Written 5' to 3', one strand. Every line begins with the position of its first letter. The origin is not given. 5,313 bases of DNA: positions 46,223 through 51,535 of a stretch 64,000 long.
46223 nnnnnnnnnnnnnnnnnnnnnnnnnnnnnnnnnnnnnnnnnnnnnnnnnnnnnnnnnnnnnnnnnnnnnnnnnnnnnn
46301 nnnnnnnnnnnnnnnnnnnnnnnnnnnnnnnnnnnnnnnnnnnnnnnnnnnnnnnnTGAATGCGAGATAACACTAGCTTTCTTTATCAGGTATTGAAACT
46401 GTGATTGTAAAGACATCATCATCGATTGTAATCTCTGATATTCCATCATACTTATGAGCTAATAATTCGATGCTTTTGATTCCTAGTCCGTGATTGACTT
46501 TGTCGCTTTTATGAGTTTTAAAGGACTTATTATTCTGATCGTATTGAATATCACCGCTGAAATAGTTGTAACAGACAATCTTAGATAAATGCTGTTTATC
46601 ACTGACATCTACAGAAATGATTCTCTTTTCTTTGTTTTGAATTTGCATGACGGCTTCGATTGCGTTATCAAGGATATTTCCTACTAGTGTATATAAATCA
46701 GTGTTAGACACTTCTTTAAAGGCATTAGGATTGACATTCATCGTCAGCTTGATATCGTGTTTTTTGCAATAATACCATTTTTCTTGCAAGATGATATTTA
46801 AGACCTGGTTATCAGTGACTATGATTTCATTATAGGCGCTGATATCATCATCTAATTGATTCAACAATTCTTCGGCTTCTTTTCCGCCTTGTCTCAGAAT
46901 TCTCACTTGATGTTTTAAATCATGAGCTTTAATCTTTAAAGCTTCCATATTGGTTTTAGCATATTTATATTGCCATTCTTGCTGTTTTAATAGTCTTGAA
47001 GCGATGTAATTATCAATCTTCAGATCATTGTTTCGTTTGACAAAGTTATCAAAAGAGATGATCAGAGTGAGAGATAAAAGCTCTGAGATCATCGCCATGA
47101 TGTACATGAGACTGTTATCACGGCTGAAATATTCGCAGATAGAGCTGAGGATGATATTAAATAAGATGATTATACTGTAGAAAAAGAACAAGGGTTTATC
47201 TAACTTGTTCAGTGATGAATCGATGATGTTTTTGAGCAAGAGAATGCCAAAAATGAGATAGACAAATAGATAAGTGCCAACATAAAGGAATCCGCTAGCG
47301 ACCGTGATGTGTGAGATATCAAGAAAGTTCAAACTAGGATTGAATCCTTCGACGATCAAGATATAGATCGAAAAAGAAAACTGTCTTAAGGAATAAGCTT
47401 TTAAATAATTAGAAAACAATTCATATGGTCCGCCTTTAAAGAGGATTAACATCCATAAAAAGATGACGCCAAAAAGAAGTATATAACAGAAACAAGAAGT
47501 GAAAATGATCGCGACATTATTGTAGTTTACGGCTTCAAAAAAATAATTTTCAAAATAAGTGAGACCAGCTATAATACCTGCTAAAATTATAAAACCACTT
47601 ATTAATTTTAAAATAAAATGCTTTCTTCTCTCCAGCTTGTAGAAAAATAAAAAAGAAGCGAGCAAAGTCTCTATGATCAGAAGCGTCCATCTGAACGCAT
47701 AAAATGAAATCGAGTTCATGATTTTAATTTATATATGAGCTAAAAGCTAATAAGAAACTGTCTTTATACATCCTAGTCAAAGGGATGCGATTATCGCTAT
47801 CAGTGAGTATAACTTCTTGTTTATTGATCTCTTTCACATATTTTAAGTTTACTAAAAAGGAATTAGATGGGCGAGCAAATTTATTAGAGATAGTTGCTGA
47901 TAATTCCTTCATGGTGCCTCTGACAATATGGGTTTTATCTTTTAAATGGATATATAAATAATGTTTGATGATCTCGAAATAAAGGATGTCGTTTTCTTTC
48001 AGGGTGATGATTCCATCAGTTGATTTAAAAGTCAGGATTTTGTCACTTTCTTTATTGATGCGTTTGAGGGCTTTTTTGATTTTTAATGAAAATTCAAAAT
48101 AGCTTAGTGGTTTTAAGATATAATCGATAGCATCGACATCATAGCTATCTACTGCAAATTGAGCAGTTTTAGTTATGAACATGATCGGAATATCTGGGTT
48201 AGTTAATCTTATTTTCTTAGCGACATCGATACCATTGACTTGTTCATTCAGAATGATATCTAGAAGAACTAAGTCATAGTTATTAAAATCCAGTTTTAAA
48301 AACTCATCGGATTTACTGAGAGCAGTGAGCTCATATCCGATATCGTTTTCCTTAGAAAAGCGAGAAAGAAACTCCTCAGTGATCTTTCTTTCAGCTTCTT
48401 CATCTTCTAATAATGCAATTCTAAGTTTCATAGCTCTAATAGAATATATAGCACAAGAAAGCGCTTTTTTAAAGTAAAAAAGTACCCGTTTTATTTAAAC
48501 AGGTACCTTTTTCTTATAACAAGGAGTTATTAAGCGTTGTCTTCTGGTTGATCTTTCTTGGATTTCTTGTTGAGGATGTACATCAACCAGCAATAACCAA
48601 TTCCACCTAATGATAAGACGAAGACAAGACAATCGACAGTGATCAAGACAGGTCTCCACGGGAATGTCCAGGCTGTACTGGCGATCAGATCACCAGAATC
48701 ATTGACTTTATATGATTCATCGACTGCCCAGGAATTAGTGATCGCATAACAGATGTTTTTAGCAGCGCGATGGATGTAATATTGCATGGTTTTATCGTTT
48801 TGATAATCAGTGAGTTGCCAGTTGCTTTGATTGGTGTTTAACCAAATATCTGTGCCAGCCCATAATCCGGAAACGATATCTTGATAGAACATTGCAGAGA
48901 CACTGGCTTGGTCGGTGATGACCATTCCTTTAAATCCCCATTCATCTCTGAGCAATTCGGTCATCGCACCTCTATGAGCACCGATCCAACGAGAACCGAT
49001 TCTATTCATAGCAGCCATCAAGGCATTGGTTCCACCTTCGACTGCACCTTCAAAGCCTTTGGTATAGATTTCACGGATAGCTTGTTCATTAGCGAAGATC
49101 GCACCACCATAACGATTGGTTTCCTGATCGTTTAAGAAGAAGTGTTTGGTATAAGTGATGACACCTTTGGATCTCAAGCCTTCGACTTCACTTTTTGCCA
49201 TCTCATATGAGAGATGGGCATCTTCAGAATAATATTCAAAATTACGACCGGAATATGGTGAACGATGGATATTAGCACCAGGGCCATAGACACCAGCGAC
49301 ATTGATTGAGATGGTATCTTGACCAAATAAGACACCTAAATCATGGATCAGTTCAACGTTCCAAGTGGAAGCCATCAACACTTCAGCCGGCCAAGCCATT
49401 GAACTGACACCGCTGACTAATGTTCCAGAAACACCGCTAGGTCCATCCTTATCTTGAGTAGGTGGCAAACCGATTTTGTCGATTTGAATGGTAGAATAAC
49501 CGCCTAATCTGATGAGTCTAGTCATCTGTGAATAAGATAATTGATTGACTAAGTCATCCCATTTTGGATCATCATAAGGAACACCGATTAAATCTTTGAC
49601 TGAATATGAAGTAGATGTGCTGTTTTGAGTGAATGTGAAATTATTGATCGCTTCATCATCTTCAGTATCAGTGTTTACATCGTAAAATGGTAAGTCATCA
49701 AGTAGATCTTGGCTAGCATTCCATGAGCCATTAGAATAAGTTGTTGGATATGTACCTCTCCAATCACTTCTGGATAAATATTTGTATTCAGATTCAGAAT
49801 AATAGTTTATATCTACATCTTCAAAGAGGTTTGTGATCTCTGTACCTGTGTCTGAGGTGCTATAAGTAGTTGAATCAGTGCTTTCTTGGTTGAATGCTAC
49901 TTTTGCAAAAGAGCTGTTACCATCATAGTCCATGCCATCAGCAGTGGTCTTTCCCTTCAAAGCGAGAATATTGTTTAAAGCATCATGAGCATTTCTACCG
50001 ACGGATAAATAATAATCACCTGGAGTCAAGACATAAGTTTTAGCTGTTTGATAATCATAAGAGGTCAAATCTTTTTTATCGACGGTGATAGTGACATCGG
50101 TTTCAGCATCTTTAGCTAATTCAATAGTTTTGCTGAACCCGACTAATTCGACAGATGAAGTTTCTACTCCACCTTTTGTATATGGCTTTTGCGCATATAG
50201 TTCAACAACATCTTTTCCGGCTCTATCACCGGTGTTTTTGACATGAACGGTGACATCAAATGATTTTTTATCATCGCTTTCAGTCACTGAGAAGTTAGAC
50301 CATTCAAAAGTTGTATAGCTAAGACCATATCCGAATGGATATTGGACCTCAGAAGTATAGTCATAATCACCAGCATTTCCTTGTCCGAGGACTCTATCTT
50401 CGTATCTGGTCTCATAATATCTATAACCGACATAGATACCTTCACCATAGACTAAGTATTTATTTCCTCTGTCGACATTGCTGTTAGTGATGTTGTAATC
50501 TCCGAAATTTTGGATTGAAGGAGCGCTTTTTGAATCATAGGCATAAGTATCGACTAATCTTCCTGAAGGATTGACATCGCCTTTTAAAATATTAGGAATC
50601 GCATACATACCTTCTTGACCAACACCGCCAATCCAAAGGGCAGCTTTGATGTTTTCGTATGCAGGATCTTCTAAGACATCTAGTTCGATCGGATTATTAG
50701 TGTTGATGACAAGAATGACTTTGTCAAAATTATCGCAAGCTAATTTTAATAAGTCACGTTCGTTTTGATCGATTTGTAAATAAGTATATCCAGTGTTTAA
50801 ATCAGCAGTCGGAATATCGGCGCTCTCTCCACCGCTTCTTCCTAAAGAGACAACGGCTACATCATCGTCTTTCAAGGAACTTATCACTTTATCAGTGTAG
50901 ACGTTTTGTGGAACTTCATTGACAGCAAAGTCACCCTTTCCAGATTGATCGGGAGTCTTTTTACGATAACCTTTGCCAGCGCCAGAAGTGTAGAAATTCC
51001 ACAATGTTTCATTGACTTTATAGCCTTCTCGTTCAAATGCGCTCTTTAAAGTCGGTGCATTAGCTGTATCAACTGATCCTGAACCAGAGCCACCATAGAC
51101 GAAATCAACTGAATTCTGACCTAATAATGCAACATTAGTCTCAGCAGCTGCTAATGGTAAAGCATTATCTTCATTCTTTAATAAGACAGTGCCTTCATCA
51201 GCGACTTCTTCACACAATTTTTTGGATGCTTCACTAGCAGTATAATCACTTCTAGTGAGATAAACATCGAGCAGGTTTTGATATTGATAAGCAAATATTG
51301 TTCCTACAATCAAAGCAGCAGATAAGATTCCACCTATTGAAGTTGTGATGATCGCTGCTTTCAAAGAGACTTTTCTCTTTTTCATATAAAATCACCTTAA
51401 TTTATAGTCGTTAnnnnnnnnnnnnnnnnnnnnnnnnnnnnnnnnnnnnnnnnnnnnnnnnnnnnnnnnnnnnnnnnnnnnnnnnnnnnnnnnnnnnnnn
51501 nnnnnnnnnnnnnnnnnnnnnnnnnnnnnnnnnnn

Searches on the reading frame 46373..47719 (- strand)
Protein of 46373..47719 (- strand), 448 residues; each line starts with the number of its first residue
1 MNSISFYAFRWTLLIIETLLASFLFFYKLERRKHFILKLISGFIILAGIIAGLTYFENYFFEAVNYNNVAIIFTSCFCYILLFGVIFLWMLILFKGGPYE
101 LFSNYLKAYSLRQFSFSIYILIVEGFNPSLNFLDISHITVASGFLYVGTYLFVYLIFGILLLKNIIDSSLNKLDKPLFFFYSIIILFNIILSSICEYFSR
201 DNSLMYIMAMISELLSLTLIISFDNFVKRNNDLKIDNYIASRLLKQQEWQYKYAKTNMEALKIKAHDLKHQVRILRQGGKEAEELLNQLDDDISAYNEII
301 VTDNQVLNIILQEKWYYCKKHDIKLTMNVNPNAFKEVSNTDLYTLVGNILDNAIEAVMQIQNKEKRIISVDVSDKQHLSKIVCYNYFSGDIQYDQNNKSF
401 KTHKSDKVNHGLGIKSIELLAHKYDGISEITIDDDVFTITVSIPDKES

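Call 50: search_protein_families(library=ncbifam, proteins=[window:46373-47719:-], max_evalue=0.00001)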
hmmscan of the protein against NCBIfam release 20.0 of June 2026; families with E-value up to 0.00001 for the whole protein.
window:46373-47719:- (448 aa): 1 family
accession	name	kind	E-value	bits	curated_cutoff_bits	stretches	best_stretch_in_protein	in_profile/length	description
NF008298.1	PRK11086.1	subfamily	6.9e-06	24.8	520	1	304-445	383-525/529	DcuS/MalK family sensor histidine kinase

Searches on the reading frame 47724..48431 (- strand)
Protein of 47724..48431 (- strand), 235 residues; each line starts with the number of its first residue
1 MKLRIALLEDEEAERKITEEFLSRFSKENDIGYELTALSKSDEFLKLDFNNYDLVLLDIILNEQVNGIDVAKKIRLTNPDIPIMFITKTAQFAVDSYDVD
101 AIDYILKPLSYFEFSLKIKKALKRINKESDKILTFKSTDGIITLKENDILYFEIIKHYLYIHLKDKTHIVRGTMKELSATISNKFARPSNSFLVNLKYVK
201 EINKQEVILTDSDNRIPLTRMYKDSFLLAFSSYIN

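Call 50: search_protein_families(library=ncbifam, proteins=[window:47724-48431:-], max_evalue=0.00001)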
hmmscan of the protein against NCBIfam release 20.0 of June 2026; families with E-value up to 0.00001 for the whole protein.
window:47724-48431:- (235 aa): 37 families (the best 25 are shown)
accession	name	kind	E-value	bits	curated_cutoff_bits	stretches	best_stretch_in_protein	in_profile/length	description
NF053854.1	RespRegPhoBBctds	equivalog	8.2e-16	58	270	1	24-133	15-126/225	two-component system response regulator PhoB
NF010684.1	PRK14084.1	equivalog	1.4e-14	54.5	375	1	43-171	38-162/254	response regulator transcription factor LytR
NF051850.1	RespRegRprY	equivalog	1.8e-14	53.7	370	1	2-134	4-132/234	response regulator transcription factor RprY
NF045944.1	ResRegRpaBCyano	equivalog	1.4e-12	47.4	330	1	10-146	5-135/229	response regulator transcription factor RpaB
NF008296.0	PRK11083.1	equivalog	2.4e-11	43.5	273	1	4-151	5-147/228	two-component system response regulator CreB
NF008677.0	PRK11697.1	equivalog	2.5e-11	43.4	246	1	4-223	3-228/238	two-component system response regulator BtsR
NF046049.1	quorum_RR_AgrA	equivalog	4.6e-11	42.7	400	1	8-209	6-220/238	quorum-sensing response regulator AgrA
TIGR01387.1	cztR_silR_copR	subfamily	6.2e-11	42.4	279.2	1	16-135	8-127/218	heavy metal response regulator transcription factor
TIGR02154.1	PhoB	equivalog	1.2e-10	41.1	296.2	1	1-134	1-133/226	phosphate regulon transcriptional regulator PhoB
NF007346.1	PRK09836.1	equivalog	2.6e-10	40.5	420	1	16-127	10-121/227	copper/silver response regulator transcription factor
NF046022.1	RespRegCpdRBruc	equivalog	2.8e-10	40.2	180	1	4-97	3-90/120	cell cycle two-component system response regulator CpdR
NF007982.1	PRK10710.1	equivalog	3.9e-10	39.7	380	1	31-134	30-132/235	envelope stress response regulator BaeR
NF041734.1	resp_reg_RppA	equivalog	6.1e-10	38.8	250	1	3-134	1-130/229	two-component system response regulator RppA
NF040689.1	MtrAB_MtrA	equivalog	7.2e-10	38.6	300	1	47-135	38-126/219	MtrAB system response regulator MtrA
NF007689.0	PRK10365.1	equivalog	9.3e-10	37.9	760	1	33-129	30-128/441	sigma-54-dependent response regulator transcription factor ZraR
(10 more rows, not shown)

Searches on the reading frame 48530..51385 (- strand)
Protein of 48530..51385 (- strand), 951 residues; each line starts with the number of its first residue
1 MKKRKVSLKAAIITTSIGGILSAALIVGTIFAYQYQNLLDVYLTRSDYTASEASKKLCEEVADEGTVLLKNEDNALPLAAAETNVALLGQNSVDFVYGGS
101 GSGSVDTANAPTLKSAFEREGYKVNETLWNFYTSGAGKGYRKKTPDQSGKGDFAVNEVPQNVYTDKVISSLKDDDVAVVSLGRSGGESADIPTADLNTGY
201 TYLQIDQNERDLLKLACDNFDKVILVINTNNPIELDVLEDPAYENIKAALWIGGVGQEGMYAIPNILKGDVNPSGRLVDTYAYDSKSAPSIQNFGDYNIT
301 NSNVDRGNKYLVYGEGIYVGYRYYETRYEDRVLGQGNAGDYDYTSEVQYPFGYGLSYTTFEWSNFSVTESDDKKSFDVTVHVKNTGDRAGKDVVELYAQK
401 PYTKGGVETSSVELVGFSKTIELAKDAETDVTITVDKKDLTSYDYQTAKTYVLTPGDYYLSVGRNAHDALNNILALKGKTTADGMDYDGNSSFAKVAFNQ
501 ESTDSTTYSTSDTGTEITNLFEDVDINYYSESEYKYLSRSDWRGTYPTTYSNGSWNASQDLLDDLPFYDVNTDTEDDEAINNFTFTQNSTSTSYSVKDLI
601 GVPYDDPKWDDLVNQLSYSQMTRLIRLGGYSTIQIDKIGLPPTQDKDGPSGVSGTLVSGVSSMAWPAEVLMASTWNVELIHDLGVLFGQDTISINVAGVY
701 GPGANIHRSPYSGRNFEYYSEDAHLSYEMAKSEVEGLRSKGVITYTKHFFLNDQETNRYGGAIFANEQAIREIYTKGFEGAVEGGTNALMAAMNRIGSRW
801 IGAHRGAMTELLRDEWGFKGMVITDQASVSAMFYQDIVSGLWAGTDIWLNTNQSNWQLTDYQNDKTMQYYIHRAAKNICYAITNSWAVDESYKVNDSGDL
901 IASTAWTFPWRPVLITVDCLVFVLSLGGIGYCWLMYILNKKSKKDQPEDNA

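Call 10: search_protein_families(library=pfam, proteins=[window:48530-51385:-], max_evalue=0.01)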
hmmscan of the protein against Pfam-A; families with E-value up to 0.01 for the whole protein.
window:48530-51385:- (951 aa): 3 families
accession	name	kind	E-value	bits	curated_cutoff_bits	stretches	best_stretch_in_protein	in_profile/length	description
PF01915.27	Glyco_hydro_3_C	-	1.7e-32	113.5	31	1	66-321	1-200/200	Glycosyl hydrolase family 3 C-terminal domain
PF00933.27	Glyco_hydro_3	-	7.6e-29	101.6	27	1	663-855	83-286/316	Glycosyl hydrolase family 3 N terminal domain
PF14310.12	Fn3-like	-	1.4e-11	44.8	25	1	392-465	1-70/71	Fibronectin type III-like domain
